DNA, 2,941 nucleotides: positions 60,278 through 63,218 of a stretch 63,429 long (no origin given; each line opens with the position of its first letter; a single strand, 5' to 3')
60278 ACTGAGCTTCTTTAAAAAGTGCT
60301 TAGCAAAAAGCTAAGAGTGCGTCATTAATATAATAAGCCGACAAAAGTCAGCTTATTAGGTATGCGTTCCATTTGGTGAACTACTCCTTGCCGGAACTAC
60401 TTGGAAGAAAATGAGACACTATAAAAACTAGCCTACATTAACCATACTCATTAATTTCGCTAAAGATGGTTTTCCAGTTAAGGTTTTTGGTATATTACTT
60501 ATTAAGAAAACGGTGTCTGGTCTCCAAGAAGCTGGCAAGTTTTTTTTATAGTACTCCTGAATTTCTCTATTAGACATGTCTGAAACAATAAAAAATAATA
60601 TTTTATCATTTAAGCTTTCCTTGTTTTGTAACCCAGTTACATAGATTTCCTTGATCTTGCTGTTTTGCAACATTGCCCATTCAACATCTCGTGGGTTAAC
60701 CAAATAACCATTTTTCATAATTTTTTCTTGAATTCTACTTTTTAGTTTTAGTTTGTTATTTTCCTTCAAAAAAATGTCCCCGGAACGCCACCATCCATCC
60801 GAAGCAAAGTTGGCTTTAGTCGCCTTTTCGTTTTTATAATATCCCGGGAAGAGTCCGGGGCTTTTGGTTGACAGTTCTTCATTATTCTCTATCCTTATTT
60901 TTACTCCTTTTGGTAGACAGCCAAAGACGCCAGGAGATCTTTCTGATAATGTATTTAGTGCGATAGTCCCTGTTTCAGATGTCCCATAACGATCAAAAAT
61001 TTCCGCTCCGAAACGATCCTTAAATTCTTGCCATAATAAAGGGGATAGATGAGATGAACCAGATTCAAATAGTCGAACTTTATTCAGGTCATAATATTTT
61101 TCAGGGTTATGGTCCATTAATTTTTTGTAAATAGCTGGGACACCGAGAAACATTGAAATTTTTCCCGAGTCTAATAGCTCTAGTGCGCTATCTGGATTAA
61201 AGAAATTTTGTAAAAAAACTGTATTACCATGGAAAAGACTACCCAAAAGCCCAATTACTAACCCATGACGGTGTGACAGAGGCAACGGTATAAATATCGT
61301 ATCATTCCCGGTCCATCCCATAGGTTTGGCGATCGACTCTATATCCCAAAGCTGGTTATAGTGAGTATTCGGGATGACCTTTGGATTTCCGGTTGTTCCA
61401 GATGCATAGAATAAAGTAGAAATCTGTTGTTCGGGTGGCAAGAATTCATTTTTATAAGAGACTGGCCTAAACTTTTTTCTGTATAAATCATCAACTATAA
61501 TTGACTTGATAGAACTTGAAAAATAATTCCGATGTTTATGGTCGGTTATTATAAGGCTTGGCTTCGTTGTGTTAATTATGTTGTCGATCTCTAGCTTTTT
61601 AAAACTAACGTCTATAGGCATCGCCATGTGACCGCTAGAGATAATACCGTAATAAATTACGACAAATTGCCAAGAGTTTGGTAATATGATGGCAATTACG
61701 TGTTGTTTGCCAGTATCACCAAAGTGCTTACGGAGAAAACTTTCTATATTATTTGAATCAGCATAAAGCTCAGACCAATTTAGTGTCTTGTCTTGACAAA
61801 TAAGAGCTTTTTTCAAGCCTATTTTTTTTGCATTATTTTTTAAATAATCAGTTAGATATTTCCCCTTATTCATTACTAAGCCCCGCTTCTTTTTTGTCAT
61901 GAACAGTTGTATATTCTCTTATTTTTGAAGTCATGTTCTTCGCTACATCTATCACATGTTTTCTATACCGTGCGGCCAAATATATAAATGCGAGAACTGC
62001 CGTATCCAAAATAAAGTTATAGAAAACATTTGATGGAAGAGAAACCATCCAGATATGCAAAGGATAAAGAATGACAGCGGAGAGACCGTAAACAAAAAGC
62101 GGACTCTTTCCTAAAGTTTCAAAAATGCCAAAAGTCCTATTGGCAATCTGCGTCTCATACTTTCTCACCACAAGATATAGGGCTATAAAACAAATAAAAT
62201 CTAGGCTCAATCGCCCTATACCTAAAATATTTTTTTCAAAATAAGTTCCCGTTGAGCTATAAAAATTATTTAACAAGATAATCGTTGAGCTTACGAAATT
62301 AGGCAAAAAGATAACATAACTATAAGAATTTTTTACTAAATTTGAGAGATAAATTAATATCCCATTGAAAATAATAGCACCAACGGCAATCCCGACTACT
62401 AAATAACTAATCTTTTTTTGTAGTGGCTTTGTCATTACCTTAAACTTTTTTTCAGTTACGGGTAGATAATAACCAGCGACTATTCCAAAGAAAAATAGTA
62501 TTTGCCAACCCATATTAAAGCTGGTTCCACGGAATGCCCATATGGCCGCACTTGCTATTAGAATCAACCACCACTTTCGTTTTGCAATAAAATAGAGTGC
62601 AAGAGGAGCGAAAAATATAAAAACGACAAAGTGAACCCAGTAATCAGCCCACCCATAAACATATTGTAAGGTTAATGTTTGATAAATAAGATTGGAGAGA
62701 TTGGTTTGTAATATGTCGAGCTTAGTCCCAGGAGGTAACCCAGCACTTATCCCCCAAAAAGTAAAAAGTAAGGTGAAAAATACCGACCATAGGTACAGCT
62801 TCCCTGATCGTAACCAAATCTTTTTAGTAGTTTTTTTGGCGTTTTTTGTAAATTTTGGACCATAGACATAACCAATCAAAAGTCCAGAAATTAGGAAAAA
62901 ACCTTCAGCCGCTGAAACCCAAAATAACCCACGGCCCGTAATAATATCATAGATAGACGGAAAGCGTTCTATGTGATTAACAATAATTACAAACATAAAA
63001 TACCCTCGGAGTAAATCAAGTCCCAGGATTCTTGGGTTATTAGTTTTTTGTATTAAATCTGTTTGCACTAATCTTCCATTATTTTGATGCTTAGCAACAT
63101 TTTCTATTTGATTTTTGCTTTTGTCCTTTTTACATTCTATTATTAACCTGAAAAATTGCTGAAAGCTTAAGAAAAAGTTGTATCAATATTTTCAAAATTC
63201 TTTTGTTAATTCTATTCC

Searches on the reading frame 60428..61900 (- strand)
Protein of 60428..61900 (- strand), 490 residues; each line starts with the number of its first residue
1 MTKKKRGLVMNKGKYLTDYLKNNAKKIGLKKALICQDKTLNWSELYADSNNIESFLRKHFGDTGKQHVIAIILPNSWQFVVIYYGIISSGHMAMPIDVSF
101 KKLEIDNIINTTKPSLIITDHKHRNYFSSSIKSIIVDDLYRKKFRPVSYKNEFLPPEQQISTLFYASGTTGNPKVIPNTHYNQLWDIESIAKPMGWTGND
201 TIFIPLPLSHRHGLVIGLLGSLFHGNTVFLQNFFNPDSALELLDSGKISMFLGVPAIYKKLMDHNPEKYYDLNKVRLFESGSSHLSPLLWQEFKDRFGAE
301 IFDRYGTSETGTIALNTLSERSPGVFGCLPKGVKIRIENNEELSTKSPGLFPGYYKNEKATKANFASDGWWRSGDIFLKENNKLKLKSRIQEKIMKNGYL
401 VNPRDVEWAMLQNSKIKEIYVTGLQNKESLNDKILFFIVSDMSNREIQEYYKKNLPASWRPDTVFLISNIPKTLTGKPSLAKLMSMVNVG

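Call 9: search_protein_families(library=pfam, proteins=[window:60428-61900:-], max_evalue=0.001)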
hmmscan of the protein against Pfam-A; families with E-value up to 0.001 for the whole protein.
window:60428-61900:- (490 aa): 2 families
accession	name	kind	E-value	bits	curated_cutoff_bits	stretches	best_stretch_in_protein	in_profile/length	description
PF00501.34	AMP-binding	-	4.8e-55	187.4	29.9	1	22-355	3-384/384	AMP-binding enzyme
PF13193.12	AMP-binding_C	-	9.6e-06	26.9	24.5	1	406-477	2-76/76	AMP-binding enzyme C-terminal domain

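Call 37: find_related_loci(query=window:60428-61900:-, collection=metagenome_contigs, flank=6000)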
Query window:60428-61900:- (490 aa) in metagenome_contigs; peptide patterns used: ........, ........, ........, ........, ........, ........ (x = any residue, [..] = any of these).
176 stretches matched a pattern; 1 encode a relative of the query (tblastn E <= 1e-3); 1 distinct loci.
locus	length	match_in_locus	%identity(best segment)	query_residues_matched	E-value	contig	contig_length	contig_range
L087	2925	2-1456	62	3-487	0e+0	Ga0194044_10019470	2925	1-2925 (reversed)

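Call 39: find_homologous_proteins(query=window:60428-61900:-, max_evalue=1e-30)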
Query window:60428-61900:- (490 aa): 122 proteins with E <= 1e-30 among 7903 candidates; the best 120 are listed.
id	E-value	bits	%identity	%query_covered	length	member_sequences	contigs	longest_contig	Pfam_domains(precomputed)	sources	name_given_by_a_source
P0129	0.0e+0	1102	100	98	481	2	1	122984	PF00501.35,PF13193.13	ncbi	ncbi:MAG: class I adenylate-forming enzyme family protein [Patescibacteria group bacterium]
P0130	1.7e-204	698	62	98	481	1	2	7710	PF00501.35,PF13193.13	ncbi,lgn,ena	-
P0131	1.6e-188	645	58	98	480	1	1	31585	PF00501.35,PF13193.13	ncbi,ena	-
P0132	3.6e-158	545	51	98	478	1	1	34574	PF00501.35,PF13193.13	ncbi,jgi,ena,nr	ncbi:acyl--CoA ligase [Patescibacteria group bacterium]|nr:acyl--CoA ligase [Patescibacteria group b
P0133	1.1e-154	534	50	98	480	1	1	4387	PF00501.35,PF13193.13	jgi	jgi:malonyl-CoA/methylmalonyl-CoA synthetase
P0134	2.0e-148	513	48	97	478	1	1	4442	PF00501.35,PF13193.13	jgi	jgi:acyl-CoA synthetase (AMP-forming)/AMP-acid ligase II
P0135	1.1e-146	507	48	98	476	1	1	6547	PF00501.35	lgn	-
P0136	8.4e-146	505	47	98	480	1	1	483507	PF00501.35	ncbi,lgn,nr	ncbi:MAG TPA: class I adenylate-forming enzyme family protein [Candidatus Saccharimonadales bacteriu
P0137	6.8e-143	495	47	96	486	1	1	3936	PF00501.35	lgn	-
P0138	5.3e-142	492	47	98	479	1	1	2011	PF00501.35,PF13193.13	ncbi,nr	ncbi:MAG TPA: class I adenylate-forming enzyme family protein [Candidatus Saccharimonadales bacteriu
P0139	1.2e-141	491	46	98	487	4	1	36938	PF00501.35,PF13193.13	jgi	jgi:acyl-CoA synthetase (AMP-forming)/AMP-acid ligase II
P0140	3.7e-140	486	46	97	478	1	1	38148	PF00501.35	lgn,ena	-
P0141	1.4e-138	481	46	98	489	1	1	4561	PF00501.35,PF13193.13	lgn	-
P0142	5.2e-138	479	46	97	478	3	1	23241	PF00501.35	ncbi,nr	ncbi:MAG TPA: class I adenylate-forming enzyme family protein [Candidatus Saccharimonadales bacteriu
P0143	3.4e-137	476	45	98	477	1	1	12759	PF00501.35,PF13193.13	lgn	-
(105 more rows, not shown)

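Call 40: find_encoding_contigs(protein=P0131, flank=7000, max_places=2)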
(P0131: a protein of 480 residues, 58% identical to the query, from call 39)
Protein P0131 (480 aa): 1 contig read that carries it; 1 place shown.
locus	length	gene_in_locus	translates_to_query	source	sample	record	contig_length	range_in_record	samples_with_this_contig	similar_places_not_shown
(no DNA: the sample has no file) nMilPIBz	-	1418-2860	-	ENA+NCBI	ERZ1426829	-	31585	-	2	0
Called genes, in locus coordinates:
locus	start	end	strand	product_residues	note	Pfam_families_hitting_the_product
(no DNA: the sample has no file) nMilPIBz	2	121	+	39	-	?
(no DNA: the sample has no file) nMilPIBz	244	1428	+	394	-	PF01757:Acyl_transf_3, PF10129:OpgC_C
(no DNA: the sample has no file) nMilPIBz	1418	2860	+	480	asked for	PF00501:AMP-binding, PF13193:AMP-binding_C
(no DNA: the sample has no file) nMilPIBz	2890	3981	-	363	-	PF25011:VSR_TRX (faint)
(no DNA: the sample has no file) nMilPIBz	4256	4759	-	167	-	-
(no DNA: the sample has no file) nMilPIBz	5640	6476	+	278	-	PF00989:PAS, PF13188:PAS_8, PF13426:PAS_9, PF00990:GGDEF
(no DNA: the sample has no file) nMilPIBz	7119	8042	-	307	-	PF01636:APH, PF01633:Choline_kinase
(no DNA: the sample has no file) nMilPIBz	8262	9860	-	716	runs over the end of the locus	-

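Call 41: find_encoding_contigs(protein=P0130, flank=7000, max_places=2)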
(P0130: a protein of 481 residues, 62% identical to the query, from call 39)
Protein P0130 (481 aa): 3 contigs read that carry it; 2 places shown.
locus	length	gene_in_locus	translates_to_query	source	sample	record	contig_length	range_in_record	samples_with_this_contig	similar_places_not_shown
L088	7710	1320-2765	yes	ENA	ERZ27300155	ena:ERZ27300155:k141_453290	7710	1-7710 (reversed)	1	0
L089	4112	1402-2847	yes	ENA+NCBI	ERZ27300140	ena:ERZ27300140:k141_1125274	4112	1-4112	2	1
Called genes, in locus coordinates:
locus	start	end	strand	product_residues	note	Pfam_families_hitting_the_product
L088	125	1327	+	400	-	PF10129:OpgC_C, PF01757:Acyl_transf_3 (faint)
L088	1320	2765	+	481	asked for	PF00501:AMP-binding, PF13193:AMP-binding_C (weak)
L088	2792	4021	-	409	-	PF00270:DEAD, PF04851:ResIII, PF00271:Helicase_C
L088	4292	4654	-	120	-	PF01740:STAS, PF13466:STAS_2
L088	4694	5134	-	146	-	-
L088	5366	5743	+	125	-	-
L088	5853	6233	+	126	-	-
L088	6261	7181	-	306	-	-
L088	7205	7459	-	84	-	PF02325:CCB3_YggT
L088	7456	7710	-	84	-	?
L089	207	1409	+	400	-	PF10129:OpgC_C, PF01757:Acyl_transf_3 (faint)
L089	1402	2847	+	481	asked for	PF00501:AMP-binding, PF13193:AMP-binding_C (weak)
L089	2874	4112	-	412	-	?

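Call 42: find_encoding_contigs(protein=P0132, flank=7000, max_places=2)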
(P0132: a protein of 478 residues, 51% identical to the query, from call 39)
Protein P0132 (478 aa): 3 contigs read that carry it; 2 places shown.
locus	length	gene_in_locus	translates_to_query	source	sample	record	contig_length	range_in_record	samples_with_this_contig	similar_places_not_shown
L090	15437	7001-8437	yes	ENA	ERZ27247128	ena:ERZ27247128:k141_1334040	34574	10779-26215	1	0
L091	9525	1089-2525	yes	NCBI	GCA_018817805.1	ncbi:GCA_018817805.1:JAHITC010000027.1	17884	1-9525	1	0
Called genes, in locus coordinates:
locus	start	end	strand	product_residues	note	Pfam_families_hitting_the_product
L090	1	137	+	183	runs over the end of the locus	-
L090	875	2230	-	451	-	-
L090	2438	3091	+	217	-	PF01145:Band_7, PF13421:Band_7_1 (weak)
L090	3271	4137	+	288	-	PF21088:MS_channel_1st, PF00924:MS_channel_2nd, PF21082:MS_channel_3rd (weak)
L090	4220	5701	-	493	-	PF02310:B12-binding, PF04055:Radical_SAM, PF13282:DUF4070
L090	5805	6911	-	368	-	PF10129:OpgC_C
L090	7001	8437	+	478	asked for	PF00501:AMP-binding, PF13193:AMP-binding_C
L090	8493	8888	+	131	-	PF07883:Cupin_2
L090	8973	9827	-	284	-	PF24827:AstE_AspA_cat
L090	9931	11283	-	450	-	PF13393:tRNA-synt_His, PF00587:tRNA-synt_2b (faint), PF03129:HGTP_anticodon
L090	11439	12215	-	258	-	-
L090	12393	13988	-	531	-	PF00221:Lyase_aromatic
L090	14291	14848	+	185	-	PF01928:CYTH (weak)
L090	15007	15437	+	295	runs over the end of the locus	-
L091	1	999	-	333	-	PF10129:OpgC_C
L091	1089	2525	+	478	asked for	PF00501:AMP-binding, PF13193:AMP-binding_C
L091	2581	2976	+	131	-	PF07883:Cupin_2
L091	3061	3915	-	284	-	PF24827:AstE_AspA_cat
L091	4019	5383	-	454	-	PF13393:tRNA-synt_His, PF00587:tRNA-synt_2b (faint), PF03129:HGTP_anticodon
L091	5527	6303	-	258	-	-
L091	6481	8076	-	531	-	PF00221:Lyase_aromatic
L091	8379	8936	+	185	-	PF01928:CYTH (weak)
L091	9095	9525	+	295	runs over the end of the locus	-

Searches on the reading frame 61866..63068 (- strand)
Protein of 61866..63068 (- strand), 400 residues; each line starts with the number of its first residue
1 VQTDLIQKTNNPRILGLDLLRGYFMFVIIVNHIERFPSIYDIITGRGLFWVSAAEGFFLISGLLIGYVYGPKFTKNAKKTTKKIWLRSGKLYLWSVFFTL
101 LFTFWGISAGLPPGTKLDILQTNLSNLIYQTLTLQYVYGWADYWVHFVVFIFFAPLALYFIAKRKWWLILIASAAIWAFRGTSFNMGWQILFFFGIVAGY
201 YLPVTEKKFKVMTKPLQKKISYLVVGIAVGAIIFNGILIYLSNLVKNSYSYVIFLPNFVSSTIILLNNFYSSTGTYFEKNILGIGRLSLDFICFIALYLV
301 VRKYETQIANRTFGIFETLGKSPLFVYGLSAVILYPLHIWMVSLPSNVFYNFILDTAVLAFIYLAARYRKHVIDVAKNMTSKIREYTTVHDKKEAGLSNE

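Call 9: search_protein_families(library=pfam, proteins=[window:61866-63068:-], max_evalue=0.001)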
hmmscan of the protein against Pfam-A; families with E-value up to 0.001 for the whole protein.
window:61866-63068:- (400 aa): 1 family
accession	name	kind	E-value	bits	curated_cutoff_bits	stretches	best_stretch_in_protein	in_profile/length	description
PF10129.15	OpgC_C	-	4e-34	118.5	21.4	1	13-370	1-354/358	OpgC protein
